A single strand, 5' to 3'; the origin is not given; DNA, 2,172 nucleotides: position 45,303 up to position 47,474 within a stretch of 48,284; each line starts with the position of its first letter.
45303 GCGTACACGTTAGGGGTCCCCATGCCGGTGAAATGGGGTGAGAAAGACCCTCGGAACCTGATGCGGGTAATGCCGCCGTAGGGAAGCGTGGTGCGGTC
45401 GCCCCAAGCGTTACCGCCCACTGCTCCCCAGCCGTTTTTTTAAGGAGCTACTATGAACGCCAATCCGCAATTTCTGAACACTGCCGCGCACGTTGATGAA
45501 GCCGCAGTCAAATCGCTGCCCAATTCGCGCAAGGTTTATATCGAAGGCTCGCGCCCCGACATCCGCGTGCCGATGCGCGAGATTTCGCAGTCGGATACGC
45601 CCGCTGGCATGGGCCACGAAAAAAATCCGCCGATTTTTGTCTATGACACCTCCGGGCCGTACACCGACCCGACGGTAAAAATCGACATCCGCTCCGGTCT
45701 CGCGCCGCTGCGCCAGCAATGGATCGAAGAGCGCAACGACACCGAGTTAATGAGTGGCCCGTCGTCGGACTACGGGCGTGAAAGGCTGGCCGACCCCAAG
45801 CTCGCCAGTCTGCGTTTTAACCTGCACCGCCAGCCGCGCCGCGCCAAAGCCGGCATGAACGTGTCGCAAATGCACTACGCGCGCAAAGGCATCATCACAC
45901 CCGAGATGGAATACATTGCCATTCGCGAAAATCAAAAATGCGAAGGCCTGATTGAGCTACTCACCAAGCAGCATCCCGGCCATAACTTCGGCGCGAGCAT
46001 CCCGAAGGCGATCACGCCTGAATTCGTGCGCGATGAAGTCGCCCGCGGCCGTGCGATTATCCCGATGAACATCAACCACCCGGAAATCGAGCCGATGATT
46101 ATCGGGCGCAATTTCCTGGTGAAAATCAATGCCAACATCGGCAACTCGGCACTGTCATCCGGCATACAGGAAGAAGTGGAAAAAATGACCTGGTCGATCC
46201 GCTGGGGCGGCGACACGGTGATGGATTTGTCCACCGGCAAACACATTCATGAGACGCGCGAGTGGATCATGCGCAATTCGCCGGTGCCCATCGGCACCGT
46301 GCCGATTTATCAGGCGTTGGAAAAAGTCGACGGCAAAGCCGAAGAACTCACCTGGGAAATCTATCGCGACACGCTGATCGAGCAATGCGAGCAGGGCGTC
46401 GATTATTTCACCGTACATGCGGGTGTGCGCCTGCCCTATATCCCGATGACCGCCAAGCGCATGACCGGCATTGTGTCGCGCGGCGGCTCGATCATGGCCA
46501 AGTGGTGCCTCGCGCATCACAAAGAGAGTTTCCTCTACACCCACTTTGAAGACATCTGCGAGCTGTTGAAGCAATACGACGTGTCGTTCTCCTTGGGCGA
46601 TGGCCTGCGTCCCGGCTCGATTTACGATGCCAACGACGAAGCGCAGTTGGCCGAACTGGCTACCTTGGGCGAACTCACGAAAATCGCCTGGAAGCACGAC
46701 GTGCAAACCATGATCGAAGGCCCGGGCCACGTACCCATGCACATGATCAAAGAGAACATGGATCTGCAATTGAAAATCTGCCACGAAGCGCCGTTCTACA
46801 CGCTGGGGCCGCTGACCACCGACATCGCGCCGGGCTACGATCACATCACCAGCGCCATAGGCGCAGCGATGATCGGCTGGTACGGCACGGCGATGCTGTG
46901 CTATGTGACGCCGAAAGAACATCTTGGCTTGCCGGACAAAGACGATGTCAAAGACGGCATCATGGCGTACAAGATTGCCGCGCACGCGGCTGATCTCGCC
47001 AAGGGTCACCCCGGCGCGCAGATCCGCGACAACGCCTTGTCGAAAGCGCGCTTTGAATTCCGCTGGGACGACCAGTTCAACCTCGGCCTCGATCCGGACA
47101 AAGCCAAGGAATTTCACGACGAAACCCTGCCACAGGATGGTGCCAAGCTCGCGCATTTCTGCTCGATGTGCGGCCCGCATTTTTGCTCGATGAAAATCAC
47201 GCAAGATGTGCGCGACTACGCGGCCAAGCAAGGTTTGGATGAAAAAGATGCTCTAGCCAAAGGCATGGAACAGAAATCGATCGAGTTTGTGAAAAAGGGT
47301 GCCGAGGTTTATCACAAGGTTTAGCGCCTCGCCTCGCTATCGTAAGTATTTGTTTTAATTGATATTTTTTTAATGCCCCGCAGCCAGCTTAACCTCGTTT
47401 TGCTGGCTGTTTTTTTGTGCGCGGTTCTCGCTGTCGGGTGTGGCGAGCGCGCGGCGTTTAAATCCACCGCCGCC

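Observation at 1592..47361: Recurrent AT-rich box of about 20 nt (near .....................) at gene boundaries, in both orientations and in different reading frames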

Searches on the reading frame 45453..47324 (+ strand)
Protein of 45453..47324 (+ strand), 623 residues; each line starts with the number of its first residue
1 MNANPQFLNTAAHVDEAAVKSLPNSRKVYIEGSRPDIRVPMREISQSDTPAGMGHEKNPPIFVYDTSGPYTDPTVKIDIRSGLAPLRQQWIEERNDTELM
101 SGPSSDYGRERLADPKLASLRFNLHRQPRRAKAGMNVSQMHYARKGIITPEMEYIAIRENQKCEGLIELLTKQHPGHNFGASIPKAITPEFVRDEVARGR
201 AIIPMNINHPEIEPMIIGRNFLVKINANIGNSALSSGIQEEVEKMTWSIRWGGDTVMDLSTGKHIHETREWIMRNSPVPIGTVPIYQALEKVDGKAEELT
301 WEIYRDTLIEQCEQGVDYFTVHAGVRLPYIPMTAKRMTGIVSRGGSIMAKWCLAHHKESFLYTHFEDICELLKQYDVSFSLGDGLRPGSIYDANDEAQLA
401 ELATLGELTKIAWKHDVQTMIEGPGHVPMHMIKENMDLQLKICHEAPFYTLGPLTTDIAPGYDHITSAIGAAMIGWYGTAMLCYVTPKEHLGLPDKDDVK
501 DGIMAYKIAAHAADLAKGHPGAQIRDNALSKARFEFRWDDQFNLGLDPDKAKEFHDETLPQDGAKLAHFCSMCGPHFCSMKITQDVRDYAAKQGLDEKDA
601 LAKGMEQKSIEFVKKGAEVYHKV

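Call 11: find_encoding_contigs(protein=window:45453-47324:+, flank=10000, max_places=2)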
Protein window:45453-47324:+ (623 aa): 24 contigs read that carry it; 2 places shown.
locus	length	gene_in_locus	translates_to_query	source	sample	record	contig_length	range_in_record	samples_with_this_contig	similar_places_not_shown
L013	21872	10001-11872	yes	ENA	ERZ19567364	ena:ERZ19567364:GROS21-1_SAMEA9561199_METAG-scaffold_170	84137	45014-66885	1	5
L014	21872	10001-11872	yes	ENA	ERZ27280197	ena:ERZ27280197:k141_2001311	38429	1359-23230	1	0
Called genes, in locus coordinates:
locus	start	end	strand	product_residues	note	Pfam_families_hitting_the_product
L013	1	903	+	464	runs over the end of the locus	PF03972:MmgE_PrpD_N, PF19305:MmgE_PrpD_C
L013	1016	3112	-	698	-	PF13089:PP_kinase_N, PF02503:PP_kinase, PF17941:PP_kinase_C_1, PF13091:PLDc_2 (faint), PF13090:PP_kinase_C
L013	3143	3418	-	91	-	PF04362:Iron_traffic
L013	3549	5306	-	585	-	PF12860:PAS_7 (weak), PF00990:GGDEF, PF00563:EAL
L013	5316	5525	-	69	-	-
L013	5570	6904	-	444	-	PF00696:AA_kinase, PF00583:Acetyltransf_1, PF13673:Acetyltransf_10 (weak), PF13508:Acetyltransf_7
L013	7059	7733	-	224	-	PF01812:5-FTHF_cyc-lig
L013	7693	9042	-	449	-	PF02321:OEP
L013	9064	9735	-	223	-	PF01135:PCMT, PF13489:Methyltransf_23, PF13847:Methyltransf_31, PF08241:Methyltransf_11 (faint), PF08242:Methyltransf_12 (weak), PF13649:Methyltransf_25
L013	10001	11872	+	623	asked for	PF13667:ThiC-associated, PF01964:ThiC_Rad_SAM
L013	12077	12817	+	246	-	PF14257:DUF4349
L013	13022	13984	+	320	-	PF03401:TctC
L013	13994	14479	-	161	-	PF07277:SapC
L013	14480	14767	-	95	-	PF07277:SapC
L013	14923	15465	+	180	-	PF01451:LMWPc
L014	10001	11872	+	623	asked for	PF13667:ThiC-associated, PF01964:ThiC_Rad_SAM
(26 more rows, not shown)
